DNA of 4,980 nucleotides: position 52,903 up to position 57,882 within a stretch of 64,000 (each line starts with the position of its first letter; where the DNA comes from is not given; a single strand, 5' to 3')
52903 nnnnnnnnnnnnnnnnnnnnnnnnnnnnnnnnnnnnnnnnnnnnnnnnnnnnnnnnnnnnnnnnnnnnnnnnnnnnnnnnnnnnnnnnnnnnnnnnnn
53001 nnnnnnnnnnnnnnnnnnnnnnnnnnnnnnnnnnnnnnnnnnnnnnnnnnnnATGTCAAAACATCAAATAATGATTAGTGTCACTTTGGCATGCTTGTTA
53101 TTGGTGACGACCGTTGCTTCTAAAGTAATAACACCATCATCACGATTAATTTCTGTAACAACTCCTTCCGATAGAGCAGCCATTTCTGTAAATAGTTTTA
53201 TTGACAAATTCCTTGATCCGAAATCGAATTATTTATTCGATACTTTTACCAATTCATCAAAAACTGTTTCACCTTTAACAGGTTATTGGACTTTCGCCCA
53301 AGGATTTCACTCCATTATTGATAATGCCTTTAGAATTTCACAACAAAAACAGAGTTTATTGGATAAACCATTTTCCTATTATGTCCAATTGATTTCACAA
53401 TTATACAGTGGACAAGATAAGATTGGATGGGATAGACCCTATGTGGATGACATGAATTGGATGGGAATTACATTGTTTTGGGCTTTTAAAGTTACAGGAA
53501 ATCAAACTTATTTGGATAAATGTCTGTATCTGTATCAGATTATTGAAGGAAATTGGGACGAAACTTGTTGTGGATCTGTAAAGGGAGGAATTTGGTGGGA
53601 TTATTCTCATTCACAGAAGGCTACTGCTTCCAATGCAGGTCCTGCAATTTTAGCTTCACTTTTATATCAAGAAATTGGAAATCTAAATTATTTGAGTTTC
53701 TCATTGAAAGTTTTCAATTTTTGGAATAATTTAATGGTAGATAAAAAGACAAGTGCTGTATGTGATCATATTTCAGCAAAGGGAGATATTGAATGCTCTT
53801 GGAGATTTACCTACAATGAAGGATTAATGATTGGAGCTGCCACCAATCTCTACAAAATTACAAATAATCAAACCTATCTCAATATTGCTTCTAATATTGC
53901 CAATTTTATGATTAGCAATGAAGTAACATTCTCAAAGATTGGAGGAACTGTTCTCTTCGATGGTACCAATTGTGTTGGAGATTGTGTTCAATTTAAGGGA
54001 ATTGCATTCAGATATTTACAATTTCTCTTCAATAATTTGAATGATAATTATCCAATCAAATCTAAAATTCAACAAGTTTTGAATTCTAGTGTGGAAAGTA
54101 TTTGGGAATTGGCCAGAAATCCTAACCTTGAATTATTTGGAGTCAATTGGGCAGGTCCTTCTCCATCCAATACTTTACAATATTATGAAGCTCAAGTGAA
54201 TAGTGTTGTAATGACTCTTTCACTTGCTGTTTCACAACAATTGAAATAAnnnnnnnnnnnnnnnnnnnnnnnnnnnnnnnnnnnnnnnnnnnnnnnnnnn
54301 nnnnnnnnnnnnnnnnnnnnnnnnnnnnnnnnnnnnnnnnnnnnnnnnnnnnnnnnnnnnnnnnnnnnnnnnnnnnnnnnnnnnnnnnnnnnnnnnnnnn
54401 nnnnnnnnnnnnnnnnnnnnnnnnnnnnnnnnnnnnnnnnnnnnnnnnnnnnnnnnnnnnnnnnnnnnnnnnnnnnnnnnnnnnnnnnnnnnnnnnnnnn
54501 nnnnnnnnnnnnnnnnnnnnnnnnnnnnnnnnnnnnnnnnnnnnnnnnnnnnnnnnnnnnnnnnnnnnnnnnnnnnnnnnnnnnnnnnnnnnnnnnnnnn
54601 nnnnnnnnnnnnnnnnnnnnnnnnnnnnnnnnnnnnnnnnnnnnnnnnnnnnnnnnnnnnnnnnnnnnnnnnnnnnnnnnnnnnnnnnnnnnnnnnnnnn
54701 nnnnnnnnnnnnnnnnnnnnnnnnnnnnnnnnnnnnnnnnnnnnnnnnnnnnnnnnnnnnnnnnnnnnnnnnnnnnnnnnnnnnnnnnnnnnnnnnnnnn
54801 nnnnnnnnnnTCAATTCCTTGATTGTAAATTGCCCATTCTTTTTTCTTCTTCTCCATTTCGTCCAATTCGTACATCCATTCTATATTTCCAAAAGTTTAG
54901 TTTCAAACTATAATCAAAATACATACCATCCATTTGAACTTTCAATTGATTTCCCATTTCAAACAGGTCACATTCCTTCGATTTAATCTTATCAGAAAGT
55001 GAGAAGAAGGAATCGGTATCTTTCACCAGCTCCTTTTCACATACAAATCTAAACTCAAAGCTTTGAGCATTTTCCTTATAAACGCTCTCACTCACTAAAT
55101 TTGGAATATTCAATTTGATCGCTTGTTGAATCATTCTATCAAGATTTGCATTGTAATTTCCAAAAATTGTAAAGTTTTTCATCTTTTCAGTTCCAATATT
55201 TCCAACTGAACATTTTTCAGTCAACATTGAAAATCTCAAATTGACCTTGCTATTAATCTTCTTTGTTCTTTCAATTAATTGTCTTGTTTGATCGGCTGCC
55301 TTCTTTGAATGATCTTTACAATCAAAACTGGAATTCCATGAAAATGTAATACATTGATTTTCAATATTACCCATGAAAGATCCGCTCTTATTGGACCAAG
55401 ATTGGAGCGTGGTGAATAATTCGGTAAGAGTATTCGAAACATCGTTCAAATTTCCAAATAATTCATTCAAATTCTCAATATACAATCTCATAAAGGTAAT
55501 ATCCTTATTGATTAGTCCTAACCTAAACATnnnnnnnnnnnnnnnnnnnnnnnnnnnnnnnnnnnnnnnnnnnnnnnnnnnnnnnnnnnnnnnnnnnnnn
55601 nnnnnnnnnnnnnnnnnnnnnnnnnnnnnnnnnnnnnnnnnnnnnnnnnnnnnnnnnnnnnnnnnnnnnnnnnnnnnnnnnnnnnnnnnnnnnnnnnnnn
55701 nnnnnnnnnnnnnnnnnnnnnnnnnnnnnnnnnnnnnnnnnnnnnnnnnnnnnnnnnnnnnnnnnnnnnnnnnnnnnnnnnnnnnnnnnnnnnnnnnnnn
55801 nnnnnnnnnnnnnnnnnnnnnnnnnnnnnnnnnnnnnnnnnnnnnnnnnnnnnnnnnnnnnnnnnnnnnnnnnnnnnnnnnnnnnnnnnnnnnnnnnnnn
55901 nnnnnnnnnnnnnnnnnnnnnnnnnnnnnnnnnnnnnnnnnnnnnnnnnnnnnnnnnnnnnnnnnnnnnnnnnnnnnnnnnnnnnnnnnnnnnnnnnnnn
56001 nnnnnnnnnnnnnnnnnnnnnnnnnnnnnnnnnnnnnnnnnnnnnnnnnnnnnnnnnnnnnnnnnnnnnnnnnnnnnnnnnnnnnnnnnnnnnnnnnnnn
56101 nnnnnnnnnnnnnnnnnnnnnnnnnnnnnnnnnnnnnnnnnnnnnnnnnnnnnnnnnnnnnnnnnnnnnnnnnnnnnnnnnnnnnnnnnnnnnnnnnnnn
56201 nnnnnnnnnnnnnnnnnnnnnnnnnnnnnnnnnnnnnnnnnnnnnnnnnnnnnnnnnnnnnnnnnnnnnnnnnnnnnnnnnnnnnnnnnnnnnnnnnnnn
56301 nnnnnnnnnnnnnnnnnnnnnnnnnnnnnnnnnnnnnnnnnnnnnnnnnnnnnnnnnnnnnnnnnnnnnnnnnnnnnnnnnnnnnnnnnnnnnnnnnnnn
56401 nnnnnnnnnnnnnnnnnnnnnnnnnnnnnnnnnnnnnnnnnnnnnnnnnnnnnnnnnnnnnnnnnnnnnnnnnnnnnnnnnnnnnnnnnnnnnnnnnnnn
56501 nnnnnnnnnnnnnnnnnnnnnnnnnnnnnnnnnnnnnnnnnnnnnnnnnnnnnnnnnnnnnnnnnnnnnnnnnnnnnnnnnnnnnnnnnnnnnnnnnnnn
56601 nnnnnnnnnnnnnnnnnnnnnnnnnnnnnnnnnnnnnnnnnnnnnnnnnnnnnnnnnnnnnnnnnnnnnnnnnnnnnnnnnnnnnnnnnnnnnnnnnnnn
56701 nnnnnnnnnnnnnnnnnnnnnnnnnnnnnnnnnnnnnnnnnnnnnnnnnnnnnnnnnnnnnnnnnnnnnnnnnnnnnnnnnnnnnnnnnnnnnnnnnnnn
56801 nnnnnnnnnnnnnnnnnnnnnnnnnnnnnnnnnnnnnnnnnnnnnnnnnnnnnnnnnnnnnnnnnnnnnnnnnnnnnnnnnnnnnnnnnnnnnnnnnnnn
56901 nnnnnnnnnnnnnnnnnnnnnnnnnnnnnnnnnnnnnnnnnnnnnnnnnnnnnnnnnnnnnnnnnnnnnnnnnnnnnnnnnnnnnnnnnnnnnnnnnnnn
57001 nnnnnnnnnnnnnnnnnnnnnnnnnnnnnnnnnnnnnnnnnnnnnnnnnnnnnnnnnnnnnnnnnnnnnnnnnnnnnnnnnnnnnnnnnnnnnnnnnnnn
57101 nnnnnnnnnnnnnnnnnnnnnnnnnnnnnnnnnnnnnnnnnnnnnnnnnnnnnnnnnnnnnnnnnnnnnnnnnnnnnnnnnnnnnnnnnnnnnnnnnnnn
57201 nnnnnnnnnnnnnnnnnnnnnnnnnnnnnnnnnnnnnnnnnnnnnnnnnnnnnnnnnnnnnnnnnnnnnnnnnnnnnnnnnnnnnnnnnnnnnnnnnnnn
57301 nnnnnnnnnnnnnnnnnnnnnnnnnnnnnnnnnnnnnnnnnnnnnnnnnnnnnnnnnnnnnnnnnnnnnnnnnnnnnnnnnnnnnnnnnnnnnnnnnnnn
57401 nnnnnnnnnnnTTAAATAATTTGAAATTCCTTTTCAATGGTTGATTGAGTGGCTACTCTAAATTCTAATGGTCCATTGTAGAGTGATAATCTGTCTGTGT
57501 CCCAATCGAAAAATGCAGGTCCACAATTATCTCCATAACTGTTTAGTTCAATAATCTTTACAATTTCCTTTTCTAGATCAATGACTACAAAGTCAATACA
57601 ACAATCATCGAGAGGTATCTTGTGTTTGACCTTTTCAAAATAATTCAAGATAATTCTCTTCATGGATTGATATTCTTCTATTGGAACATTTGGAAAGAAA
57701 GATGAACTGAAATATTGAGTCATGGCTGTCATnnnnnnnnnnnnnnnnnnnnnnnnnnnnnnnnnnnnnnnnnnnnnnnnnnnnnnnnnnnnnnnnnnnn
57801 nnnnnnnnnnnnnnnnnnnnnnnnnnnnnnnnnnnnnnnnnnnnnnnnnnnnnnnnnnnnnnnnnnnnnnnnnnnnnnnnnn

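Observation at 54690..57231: Receptor-type class III adenylate/guanylate cyclase assembled from five collinear minus-strand ORF fragments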

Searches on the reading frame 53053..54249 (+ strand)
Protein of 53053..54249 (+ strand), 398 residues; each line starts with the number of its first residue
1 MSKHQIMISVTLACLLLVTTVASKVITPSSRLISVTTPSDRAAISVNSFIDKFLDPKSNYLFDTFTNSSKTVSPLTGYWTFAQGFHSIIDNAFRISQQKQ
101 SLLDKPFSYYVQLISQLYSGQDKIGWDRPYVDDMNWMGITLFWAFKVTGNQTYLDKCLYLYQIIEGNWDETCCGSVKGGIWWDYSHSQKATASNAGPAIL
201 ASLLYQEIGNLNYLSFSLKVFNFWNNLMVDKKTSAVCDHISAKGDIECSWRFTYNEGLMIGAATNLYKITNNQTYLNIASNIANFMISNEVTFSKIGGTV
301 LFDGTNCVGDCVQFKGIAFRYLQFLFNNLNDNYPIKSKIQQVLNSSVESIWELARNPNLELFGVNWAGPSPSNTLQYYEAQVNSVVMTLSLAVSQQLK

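Call 10: find_encoding_contigs(protein=window:53053-54249:+, flank=3000, max_places=3)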
Protein window:53053-54249:+ (398 aa): no gene with exactly this product is on record in the collection.

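Call 68: search_protein_families(library=pfam, max_evalue=0.001, proteins=[window:53053-54249:+])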
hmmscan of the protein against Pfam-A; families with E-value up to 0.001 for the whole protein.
window:53053-54249:+ (398 aa): 2 families
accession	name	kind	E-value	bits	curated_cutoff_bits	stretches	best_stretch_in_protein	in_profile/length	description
PF03663.20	Glyco_hydro_76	-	7e-32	111.8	25.9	1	69-390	26-353/366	Glycosyl hydrolase family 76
PF07470.19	Glyco_hydro_88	-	4e-05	23.2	26.6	0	245-292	20-67/352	Glycosyl Hydrolase Family 88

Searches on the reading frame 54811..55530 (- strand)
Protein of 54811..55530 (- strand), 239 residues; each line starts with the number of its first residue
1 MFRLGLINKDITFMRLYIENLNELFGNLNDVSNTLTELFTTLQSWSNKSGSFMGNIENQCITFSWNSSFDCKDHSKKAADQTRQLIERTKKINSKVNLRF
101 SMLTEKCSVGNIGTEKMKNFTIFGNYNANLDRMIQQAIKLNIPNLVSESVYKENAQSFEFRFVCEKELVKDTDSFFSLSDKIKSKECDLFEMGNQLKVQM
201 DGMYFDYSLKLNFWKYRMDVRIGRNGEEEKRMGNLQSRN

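Call 37: find_encoding_contigs(protein=window:54811-55530:-, flank=3000, max_places=6)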
Protein window:54811-55530:- (239 aa): no gene with exactly this product is on record in the collection.

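Call 63: predict_structure(alignment_id=A9)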
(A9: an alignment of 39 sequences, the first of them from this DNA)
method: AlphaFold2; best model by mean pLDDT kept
length: 198 residues; sequences in the alignment: 39
mean_pLDDT: 93.1   pTM: 0.89
mean pLDDT of the five models: 93.1, 92.6, 92.1, 91.8, 91.6
residues with pLDDT >= 90: 164; 70-90: 25; 50-70: 9; < 50: 0
segments of 3 or more residues with pLDDT < 50: none
pLDDT, mean of each block of 10 residues (from residue 1): 92 95 87 94 96 97 97 97 89 94 96 94 97 98 98 98 90 72 98 81
secondary structure, 60 per line:
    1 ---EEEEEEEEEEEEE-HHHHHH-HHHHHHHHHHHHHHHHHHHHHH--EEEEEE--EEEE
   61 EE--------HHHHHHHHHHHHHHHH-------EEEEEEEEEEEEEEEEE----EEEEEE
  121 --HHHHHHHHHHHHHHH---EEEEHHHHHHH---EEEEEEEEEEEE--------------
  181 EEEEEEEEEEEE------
elements in order: E4-16 H18-23 H25-46 E49-54 E57-62 H71-86 E94-110 E115-120 H123-137 E141-144 H145-151 E155-166 E181-192
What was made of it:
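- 54928..55521 (-): Class III cyclase-homology domain with a degenerate active site, residues 496-693. The AlphaFold2 model has pLDDT 93.1 (call 63).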

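Call 65: fold_search(model_id=the predicted structure, library=pdb)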
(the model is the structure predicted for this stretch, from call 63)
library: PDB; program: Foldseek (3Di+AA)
matches with E <= 10: 740; with E <= 0.001: 183
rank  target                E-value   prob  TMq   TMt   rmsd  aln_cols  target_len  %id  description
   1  3r5g_B                1.2e-11  1.00  0.73  0.74   4.2       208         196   15  Crystal structure of the adenylyl cyclase CyaB from P. aeruginosa (released 2012-01-11)
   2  3r5g_A                2.0e-11  1.00  0.73  0.75   4.2       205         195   15  Crystal structure of the adenylyl cyclase CyaB from P. aeruginosa (released 2012-01-11)
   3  2w01_B                5.7e-11  1.00  0.75  0.75   3.7       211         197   12  Crystal structure of the guanylyl cyclase Cya2 (released 2008-09-30)
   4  8qfi                  9.8e-11  1.00  0.73  0.46   5.1       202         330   15  Room temperature crystal structure of the Photoactivated Adenylate Cyclase OaPAC after blue light excitation at 1.8 us d (released 2023-11-01)
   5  4yus                  1.2e-10  1.00  0.75  0.44   3.4       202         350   15  Crystal structure of photoactivated adenylyl cyclase of a cyanobacteriaOscillatoria acuminata in hexagonal form (released 2016-06-01)
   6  4yut_A                1.2e-10  1.00  0.75  0.44   3.0       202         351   15  Crystal structure of photoactivated adenylyl cyclase of a cyanobacteriaOscillatoria acuminata in orthorhombic form (released 2016-06-01)
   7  1wc1_B                1.2e-10  1.00  0.67  0.68   4.7       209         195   14  Soluble adenylyl cyclase CyaC from S. platensis in complex with Rp- ATPalphaS (released 2004-12-20)
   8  2w01_A                1.3e-10  1.00  0.72  0.71   4.8       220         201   12  Crystal structure of the guanylyl cyclase Cya2 (released 2008-09-30)
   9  1wc1_A                1.3e-10  1.00  0.68  0.68   4.7       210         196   15  Soluble adenylyl cyclase CyaC from S. platensis in complex with Rp- ATPalphaS (released 2004-12-20)
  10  2w01_C                1.7e-10  1.00  0.72  0.72   4.2       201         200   12  Crystal structure of the guanylyl cyclase Cya2 (released 2008-09-30)
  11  1wc1_C                1.8e-10  1.00  0.67  0.69   4.7       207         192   15  Soluble adenylyl cyclase CyaC from S. platensis in complex with Rp- ATPalphaS (released 2004-12-20)
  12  5oyh_D                2.4e-10  1.00  0.67  0.71   4.5       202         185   12  crystal structure of the catalytic core of a rhodopsin-guanylyl cyclase with converted specificity in complex with ATP (released 2018-06-06)
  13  2bw7_B                2.4e-10  1.00  0.67  0.69   4.8       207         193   14  A novel mechanism for adenylyl cyclase inhibition from the crystal structure of its complex with catechol estrogen (released 2005-07-20)
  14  1wc0_A                2.5e-10  1.00  0.67  0.67   4.6       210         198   14  Soluble adenylyl cyclase CyaC from S. platensis in complex with alpha, beta-methylene-ATP (released 2004-12-20)
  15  6fht_B                2.7e-10  1.00  0.70  0.21   4.2       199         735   12  Crystal structure of an artificial phytochrome regulated adenylate/guanylate cyclase in its dark adapted Pr form (released 2018-04-18)
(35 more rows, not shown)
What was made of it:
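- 54928..55521 (-): Foldseek top hits are CyaB (E=1.2e-11, TM 0.73), Cya2, OaPAC and CyaC (call 65).
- On Class III nucleotidyl cyclase (Pfam PF00211 Guanylate_cyc): The AF2 model (pLDDT 93) gives Foldseek CyaB E=1.2e-11 with TM 0.73-0.75 (calls 63, 65).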

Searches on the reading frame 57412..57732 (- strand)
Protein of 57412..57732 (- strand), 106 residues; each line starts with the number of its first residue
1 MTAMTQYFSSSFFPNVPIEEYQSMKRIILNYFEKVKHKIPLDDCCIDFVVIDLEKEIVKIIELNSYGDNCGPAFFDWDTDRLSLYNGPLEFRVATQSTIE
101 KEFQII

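Call 68: search_protein_families(library=pfam, max_evalue=0.001, proteins=[window:57412-57732:-])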
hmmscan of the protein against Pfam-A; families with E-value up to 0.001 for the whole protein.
window:57412-57732:- (106 aa): 1 family
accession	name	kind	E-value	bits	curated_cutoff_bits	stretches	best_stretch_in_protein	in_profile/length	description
PF07065.19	D123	-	7.9e-05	22.4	24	1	20-98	195-277/300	D123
